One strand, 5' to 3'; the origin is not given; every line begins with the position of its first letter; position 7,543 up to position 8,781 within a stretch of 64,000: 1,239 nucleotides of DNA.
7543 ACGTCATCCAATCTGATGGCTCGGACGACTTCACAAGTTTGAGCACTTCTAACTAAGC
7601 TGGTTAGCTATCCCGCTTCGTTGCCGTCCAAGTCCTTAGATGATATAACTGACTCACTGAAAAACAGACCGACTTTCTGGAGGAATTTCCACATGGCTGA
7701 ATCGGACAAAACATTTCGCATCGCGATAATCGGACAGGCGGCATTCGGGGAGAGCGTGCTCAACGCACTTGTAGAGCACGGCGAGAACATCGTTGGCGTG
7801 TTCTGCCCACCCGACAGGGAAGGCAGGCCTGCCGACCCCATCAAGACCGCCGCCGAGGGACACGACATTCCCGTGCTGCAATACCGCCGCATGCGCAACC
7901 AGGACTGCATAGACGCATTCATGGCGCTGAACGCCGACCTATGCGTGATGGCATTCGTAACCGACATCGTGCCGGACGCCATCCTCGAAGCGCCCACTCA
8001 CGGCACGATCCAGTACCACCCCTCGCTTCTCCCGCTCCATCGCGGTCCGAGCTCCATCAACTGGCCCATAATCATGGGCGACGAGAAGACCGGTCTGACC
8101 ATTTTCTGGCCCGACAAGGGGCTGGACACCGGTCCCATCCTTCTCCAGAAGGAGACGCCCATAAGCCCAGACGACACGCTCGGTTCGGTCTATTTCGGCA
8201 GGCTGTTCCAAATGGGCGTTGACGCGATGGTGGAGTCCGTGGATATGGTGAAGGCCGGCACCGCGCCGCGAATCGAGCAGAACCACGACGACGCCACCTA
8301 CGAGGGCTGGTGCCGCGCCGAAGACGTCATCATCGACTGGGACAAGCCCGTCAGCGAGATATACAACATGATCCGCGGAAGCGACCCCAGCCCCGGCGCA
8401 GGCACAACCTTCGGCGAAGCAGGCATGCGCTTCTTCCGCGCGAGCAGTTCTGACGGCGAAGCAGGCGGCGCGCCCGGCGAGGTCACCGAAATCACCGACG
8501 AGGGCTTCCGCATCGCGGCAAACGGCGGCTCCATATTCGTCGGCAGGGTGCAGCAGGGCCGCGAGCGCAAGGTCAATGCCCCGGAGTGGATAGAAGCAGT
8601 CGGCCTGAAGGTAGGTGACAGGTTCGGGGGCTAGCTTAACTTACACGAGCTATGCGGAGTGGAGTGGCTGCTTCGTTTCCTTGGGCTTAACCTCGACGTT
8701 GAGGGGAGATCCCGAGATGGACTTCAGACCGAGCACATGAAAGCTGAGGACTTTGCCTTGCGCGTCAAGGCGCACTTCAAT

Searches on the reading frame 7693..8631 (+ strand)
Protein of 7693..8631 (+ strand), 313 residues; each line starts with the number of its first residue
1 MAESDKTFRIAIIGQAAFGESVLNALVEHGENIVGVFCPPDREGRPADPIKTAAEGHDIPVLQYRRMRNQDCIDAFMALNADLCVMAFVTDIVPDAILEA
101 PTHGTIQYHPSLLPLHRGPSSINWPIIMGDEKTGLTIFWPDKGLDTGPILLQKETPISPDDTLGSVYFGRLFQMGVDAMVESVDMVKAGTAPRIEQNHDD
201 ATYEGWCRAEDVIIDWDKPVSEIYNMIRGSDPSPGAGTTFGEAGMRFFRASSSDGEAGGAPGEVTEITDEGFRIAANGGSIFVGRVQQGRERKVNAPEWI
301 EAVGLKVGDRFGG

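Call 65: find_related_loci(query=window:7693-8631:+, collection=metagenome_contigs, flank=6000)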
Query window:7693-8631:+ (313 aa) in metagenome_contigs; peptide patterns used: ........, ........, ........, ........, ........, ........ (x = any residue, [..] = any of these).
45 stretches matched a pattern; 24 encode a relative of the query (tblastn E <= 1e-3); 24 distinct loci.
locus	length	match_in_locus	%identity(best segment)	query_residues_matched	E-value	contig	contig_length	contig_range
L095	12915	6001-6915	76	8-312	3e-161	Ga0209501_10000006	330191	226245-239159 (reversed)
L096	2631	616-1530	74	8-312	3e-171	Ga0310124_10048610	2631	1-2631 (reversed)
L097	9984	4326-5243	75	8-313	3e-161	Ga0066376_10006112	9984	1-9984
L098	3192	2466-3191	81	8-249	8e-140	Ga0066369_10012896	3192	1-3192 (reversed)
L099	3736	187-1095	52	8-312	4e-106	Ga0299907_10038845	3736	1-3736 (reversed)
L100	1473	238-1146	51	8-312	4e-111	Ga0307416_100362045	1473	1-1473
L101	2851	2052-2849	58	8-272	3e-104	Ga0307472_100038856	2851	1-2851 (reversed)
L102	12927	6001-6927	47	8-312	1e-92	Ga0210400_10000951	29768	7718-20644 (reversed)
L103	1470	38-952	43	8-313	2e-92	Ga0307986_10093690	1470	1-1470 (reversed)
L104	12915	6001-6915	43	8-313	6e-83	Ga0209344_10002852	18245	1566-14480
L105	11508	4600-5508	43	8-311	2e-81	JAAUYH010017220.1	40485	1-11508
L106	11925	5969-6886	42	6-312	3e-81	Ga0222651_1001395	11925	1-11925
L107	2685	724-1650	43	2-311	1e-82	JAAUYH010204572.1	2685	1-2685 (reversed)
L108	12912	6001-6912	42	8-312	6e-80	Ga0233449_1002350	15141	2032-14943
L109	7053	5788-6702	43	6-311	3e-79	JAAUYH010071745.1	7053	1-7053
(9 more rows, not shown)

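Call 82: search_protein_families(library=padloc, alignment_id=A6, max_evalue=1e-10)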
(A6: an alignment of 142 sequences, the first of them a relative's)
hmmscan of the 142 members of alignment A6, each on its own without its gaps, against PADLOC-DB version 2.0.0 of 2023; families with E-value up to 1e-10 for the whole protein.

A. member 1, L117:89-1072:+ (328 aa): 0 families

B. families by the number of members that match (of 142 scanned): 1 family
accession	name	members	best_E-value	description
PDLC04832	PDC-S03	1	2.8e-11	-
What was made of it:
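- On Anti-phage defence system (generic operational definition): 142 control ORFs matched 1 family (call 82).
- The neighbour ORFs matched 352 PADLOC families, against 1 in a matched control (call 82).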
